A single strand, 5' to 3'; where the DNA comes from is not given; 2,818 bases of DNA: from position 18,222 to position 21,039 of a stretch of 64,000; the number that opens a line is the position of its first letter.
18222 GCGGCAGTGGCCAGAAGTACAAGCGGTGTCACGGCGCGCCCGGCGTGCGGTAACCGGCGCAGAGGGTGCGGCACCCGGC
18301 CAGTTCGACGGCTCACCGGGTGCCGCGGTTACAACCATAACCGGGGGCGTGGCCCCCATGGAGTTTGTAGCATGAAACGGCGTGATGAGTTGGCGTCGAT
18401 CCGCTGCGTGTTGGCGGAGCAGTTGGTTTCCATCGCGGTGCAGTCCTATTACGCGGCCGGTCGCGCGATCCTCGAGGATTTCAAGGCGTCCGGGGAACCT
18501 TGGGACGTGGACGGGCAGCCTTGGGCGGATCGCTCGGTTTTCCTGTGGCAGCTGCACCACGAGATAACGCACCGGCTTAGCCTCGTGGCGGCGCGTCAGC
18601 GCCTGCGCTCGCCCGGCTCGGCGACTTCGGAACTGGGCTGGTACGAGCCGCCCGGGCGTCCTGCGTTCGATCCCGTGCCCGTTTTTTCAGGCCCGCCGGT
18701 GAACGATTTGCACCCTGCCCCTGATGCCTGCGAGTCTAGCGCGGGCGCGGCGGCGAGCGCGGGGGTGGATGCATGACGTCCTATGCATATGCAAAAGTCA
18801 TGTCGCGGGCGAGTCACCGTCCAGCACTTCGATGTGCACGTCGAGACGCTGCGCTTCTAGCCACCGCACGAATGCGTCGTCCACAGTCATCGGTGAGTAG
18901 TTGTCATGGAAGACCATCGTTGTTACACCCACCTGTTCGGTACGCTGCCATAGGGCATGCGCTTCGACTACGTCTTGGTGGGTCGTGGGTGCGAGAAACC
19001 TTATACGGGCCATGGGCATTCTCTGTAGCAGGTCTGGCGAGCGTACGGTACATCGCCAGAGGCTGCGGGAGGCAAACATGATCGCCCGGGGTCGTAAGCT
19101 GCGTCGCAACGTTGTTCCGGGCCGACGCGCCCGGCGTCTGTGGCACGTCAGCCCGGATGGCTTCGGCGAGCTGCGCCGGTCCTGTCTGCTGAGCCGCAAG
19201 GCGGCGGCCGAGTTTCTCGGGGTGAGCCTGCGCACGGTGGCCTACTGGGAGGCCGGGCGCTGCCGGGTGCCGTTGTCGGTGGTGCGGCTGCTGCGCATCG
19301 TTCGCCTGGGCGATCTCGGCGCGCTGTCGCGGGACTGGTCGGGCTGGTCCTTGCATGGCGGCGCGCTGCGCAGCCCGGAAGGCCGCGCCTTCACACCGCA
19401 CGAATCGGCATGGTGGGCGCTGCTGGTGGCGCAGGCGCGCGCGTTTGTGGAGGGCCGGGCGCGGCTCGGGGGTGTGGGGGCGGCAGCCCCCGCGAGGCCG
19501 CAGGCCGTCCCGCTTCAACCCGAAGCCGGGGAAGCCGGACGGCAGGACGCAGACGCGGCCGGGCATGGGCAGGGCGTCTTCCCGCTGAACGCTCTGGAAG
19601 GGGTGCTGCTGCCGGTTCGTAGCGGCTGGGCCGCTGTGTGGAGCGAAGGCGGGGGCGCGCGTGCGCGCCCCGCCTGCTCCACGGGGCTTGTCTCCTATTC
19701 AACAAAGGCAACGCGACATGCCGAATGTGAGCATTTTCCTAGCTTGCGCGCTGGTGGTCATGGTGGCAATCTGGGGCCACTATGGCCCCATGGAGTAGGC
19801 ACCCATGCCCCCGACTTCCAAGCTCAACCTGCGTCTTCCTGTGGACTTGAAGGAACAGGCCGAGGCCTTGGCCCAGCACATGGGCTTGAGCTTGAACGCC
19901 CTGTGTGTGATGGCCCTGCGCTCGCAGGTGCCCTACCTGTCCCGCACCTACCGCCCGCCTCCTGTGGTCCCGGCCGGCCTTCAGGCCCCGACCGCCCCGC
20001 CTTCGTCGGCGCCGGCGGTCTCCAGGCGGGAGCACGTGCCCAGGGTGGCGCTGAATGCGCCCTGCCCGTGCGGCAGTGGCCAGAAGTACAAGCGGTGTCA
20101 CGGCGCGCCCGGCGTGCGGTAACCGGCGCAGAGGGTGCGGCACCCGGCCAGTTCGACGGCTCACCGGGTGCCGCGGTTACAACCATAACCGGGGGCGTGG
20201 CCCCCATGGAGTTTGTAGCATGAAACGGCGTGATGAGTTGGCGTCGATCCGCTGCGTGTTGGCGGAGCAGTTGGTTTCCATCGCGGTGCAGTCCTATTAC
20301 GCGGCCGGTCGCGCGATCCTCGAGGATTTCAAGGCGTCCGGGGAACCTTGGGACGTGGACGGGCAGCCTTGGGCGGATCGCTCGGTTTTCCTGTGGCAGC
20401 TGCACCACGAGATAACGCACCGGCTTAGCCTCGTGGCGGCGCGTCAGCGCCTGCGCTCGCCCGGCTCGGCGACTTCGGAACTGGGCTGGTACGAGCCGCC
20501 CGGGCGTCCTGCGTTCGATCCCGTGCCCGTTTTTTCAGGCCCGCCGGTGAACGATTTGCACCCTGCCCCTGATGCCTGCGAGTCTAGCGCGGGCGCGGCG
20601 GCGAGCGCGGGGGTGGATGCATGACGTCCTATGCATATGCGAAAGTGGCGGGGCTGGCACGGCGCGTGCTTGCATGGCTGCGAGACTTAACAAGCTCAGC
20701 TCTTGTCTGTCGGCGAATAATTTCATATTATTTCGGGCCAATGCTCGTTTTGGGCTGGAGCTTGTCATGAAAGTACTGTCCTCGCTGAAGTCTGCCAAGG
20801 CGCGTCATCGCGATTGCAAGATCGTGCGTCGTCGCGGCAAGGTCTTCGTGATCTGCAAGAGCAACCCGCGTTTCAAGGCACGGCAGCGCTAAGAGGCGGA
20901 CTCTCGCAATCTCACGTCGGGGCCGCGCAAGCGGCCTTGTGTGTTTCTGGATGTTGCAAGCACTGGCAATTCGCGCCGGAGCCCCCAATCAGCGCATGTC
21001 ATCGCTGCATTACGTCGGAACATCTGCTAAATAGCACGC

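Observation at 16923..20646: Two perfect tandem copies of a 1,848-bp cassette at a dif-like site: candidate miniature Xer-dependent integrative element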

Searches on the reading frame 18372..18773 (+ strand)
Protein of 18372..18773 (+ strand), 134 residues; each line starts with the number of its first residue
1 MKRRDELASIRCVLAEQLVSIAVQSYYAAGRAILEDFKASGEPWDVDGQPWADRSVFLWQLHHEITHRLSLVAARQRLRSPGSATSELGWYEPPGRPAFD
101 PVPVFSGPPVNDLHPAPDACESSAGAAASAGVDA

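Call 10: search_protein_families(library=phrogs, max_evalue=1, proteins=[window:18372-18773:+])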
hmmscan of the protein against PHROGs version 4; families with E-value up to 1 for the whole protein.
seq(134 aa): 1 family
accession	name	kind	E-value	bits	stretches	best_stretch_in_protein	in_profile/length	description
phrog_24994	-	unknown function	0.12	13.8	1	8-51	60-102/123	-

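Call 11: search_protein_families(library=pfam, max_evalue=1, proteins=[window:18372-18773:+])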
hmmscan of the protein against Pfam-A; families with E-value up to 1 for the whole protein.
seq(134 aa): 0 families

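Call 38: search_protein_families(library=ncbifam, max_evalue=0.1, proteins=[window:18372-18773:+])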
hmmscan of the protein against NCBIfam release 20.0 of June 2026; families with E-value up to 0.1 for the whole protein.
seq(134 aa): 0 families

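Call 60: search_protein_families(library=padloc, max_evalue=0.1, proteins=[window:18372-18773:+])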
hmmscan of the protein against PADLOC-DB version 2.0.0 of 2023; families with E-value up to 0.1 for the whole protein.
seq(134 aa): 0 families

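Call 77: find_homologous_proteins(query=window:18372-18773:+)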
Query seq(134 aa) (134 aa): 14 proteins with E <= 0.001 among 82 candidates.
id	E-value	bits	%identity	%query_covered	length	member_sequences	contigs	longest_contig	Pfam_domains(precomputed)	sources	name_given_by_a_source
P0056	1.2e-84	299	100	100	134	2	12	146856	-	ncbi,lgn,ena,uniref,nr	ncbi:hypothetical protein [Metallibacterium sp.]|uniref:hypothetical protein n=1 Tax=Metallibacteriu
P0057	2.0e-67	243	84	100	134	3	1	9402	-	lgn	-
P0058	7.5e-65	235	83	91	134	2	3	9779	-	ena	-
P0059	2.0e-59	217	75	98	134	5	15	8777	-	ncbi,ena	-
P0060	2.6e-54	201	69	100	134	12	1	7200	-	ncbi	-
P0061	3.4e-53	197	82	84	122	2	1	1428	-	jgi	-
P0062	3.7e-51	191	67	100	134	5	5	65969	-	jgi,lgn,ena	jgi:hypothetical protein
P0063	2.7e-50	188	71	89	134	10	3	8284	-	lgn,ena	-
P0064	4.4e-49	184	64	99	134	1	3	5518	-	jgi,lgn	jgi:hypothetical protein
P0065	3.5e-48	181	70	86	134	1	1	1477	-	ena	-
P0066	2.9e-46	175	61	91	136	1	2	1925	-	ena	-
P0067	1.8e-44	169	61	90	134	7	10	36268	-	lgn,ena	-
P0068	4.7e-29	119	52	100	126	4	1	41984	-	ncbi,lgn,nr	ncbi:MAG: hypothetical protein KGJ91_05115 [Xanthomonadaceae bacterium]|nr:hypothetical protein [Xan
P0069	1.3e-25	108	50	87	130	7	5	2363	-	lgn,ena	-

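Call 80: find_encoding_contigs(protein=P0056, flank=5000, max_places=10)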
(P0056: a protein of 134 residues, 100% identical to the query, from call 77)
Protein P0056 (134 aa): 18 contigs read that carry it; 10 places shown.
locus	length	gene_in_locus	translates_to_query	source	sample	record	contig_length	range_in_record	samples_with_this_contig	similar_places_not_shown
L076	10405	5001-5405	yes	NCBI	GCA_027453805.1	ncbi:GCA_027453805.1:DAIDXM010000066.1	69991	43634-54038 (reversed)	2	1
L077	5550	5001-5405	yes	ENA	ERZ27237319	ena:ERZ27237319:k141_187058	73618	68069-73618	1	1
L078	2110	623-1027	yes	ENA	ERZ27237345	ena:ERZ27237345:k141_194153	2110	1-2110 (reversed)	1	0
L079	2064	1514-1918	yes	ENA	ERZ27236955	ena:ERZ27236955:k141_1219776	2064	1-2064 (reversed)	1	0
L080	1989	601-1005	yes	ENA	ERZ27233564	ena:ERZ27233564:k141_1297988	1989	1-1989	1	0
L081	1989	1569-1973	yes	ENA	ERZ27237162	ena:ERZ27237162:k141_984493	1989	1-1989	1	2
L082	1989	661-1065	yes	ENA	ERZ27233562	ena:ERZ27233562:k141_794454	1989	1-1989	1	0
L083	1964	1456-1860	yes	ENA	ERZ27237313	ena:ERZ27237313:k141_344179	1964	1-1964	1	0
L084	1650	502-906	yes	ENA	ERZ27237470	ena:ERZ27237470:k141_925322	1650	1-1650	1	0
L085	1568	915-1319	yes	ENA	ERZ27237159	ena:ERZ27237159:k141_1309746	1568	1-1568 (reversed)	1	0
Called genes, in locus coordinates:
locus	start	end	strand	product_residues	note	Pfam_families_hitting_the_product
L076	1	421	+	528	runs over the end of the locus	PF00117:GATase, PF07722:Peptidase_C26 (weak), PF02540:NAD_synthase, PF00958:GMP_synt_C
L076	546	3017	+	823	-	PF00176:SNF2-rel_dom, PF04851:ResIII, PF00271:Helicase_C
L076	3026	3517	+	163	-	PF00383:dCMP_cyt_deam_1, PF14437:MafB19-deam, PF14439:Bd3614-deam (weak)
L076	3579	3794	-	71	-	-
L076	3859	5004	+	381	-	PF12375:DUF3653 (weak)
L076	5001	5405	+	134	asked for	-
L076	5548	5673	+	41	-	PF00444:Ribosomal_L36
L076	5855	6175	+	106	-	-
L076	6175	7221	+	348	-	PF04371:PAD_porph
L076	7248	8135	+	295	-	PF00795:CN_hydrolase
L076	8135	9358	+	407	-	PF01963:TraB_PrgY_gumN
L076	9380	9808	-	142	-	PF11911:DUF3429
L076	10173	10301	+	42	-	-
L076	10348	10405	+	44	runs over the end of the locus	-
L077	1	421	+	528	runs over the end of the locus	PF00117:GATase, PF07722:Peptidase_C26 (weak), PF02540:NAD_synthase, PF00958:GMP_synt_C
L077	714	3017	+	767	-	PF00176:SNF2-rel_dom, PF04851:ResIII, PF00271:Helicase_C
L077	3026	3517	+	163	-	PF00383:dCMP_cyt_deam_1, PF14437:MafB19-deam, PF14439:Bd3614-deam (weak)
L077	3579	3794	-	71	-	-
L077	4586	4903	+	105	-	PF02810:SEC-C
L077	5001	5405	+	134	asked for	-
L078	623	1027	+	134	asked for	-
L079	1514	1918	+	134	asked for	-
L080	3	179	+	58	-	?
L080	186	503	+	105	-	PF02810:SEC-C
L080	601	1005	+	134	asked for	-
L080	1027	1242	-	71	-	-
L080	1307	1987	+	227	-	?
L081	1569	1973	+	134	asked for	-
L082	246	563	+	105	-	PF02810:SEC-C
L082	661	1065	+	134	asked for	-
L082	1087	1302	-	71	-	-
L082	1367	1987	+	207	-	?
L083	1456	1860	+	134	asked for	-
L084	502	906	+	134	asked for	-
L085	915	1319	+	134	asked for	-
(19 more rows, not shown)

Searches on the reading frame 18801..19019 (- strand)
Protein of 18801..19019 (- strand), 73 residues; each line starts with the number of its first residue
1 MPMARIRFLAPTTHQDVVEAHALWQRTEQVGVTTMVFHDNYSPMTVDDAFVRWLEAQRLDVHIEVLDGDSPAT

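Call 10: search_protein_families(library=phrogs, max_evalue=1, proteins=[window:18801-19019:-])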
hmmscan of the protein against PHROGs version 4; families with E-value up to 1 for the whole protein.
seq(73 aa): 0 families

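Call 11: search_protein_families(library=pfam, max_evalue=1, proteins=[window:18801-19019:-])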
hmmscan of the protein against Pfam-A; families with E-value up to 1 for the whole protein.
seq(73 aa): 0 families

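Call 38: search_protein_families(library=ncbifam, max_evalue=0.1, proteins=[window:18801-19019:-])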
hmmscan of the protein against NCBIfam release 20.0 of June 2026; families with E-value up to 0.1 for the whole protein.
seq(73 aa): 0 families

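Call 60: search_protein_families(library=padloc, max_evalue=0.1, proteins=[window:18801-19019:-])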
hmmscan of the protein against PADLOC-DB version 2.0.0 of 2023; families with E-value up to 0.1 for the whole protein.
seq(73 aa): 0 families

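Call 78: find_homologous_proteins(query=window:18801-19019:-)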
Query seq(73 aa) (73 aa): 1 proteins with E <= 0.001 among 1 candidates.
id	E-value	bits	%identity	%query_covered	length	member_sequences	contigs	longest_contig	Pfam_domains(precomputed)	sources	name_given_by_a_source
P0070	7.0e-41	154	100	97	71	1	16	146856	-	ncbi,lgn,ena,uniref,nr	ncbi:hypothetical protein [Metallibacterium sp.]|uniref:hypothetical protein n=1 Tax=Metallibacteriu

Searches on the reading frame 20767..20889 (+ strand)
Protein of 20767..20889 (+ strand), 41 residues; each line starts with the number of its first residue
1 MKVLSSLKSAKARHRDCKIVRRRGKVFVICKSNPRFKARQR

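Call 11: search_protein_families(library=pfam, max_evalue=1, proteins=[window:20767-20889:+])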
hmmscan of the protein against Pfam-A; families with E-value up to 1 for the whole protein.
window:20767-20889:+ (41 aa): 1 family
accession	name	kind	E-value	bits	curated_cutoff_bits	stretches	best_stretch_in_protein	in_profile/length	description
PF00444.23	Ribosomal_L36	-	2.9e-18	66.1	26.1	1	1-40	1-37/38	Ribosomal protein L36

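Call 31: find_encoding_contigs(protein=window:20767-20889:+, flank=5000, max_places=10)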
Protein seq(41 aa) (41 aa): 22 contigs read that carry it; 10 places shown.
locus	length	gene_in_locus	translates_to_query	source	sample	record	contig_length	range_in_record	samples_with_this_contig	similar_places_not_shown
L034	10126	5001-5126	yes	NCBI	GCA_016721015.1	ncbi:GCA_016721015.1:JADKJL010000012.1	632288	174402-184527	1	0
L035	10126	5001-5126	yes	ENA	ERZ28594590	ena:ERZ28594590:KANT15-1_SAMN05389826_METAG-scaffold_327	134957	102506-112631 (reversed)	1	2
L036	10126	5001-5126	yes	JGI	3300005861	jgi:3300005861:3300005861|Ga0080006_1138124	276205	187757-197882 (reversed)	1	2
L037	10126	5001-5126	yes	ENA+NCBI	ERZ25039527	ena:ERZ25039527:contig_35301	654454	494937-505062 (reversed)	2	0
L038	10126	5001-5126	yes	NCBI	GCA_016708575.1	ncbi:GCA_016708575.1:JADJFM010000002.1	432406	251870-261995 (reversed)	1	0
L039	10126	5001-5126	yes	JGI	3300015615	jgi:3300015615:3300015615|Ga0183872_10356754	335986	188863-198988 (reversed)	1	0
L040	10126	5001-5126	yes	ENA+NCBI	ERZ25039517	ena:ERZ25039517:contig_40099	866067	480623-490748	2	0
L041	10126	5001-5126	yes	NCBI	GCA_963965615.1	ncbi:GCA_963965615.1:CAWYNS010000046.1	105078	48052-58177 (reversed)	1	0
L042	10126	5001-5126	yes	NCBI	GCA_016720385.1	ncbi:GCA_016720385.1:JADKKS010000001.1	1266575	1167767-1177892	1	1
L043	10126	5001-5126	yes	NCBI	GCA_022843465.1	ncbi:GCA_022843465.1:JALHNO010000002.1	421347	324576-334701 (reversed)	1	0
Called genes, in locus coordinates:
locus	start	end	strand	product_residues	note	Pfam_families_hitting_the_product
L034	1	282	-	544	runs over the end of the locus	PF19290:PmbA_TldD_2nd (faint), PF01523:PmbA_TldD_1st, PF19289:PmbA_TldD_3rd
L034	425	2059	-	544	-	PF01523:PmbA_TldD_1st, PF19290:PmbA_TldD_2nd (weak), PF19289:PmbA_TldD_3rd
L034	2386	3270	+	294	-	PF00561:Abhydrolase_1 (faint), PF00135:COesterase, PF20434:BD-FAE, PF07859:Abhydrolase_3, PF12146:Hydrolase_4 (faint), PF12697:Abhydrolase_6 (weak), PF00326:Peptidase_S9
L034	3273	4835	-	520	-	PF02696:SelO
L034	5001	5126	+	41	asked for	PF00444:Ribosomal_L36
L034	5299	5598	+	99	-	-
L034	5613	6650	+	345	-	PF04371:PAD_porph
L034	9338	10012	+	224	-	-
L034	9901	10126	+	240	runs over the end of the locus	-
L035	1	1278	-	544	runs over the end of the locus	PF19290:PmbA_TldD_2nd (faint), PF01523:PmbA_TldD_1st, PF19289:PmbA_TldD_3rd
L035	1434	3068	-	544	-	PF01523:PmbA_TldD_1st, PF19290:PmbA_TldD_2nd (weak), PF19289:PmbA_TldD_3rd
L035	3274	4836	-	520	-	PF02696:SelO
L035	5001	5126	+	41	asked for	PF00444:Ribosomal_L36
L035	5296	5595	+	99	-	-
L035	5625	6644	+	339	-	PF04371:PAD_porph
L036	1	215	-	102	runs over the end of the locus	PF10734:DUF2523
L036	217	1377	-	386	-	-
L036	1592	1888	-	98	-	PF05356:Phage_Coat_B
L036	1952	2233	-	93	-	-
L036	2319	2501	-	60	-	-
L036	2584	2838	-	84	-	-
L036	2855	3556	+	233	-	-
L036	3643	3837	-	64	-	-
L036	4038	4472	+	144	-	PF12472:DUF3693 (weak)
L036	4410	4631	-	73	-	-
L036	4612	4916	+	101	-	-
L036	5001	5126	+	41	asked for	PF00444:Ribosomal_L36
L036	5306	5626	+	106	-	-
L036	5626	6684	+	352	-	PF04371:PAD_porph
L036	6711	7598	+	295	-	PF00795:CN_hydrolase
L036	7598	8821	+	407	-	PF01963:TraB_PrgY_gumN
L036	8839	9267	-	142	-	PF11911:DUF3429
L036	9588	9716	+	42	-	-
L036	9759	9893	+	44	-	-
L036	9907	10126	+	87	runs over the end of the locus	-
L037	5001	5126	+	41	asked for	PF00444:Ribosomal_L36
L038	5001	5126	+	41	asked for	PF00444:Ribosomal_L36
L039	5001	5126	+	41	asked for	PF00444:Ribosomal_L36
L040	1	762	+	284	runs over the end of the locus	PF00763:THF_DHG_CYH, PF02882:THF_DHG_CYH_C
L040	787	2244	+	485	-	PF00478:IMPDH, PF00571:CBS, PF00977:His_biosynth (faint), PF03060:NMO, PF01070:FMN_dh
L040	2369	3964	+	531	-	PF00117:GATase, PF07722:Peptidase_C26 (weak), PF02540:NAD_synthase, PF00958:GMP_synt_C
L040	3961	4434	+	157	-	PF00383:dCMP_cyt_deam_1, PF14437:MafB19-deam, PF14439:Bd3614-deam (weak)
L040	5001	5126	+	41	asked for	PF00444:Ribosomal_L36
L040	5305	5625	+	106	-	-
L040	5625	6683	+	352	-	PF04371:PAD_porph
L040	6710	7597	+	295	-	PF00795:CN_hydrolase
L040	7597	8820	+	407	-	PF01963:TraB_PrgY_gumN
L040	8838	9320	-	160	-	PF11911:DUF3429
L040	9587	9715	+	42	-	-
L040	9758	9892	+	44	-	-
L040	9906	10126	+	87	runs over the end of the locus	-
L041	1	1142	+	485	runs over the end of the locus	PF00478:IMPDH, PF00571:CBS, PF03060:NMO, PF00977:His_biosynth (faint), PF01070:FMN_dh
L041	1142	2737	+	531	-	PF00117:GATase, PF02540:NAD_synthase (weak), PF00958:GMP_synt_C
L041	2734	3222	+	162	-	PF00383:dCMP_cyt_deam_1, PF14437:MafB19-deam, PF14439:Bd3614-deam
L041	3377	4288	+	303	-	PF12375:DUF3653 (weak)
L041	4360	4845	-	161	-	PF02643:DUF192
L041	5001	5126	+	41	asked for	PF00444:Ribosomal_L36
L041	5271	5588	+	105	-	-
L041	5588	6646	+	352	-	PF04371:PAD_porph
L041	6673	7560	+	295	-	PF00795:CN_hydrolase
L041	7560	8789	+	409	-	PF01963:TraB_PrgY_gumN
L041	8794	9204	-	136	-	PF11911:DUF3429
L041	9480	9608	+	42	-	-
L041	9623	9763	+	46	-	-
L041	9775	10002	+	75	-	-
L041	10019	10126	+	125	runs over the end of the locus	PF00392:GntR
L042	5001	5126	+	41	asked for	PF00444:Ribosomal_L36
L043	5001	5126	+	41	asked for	PF00444:Ribosomal_L36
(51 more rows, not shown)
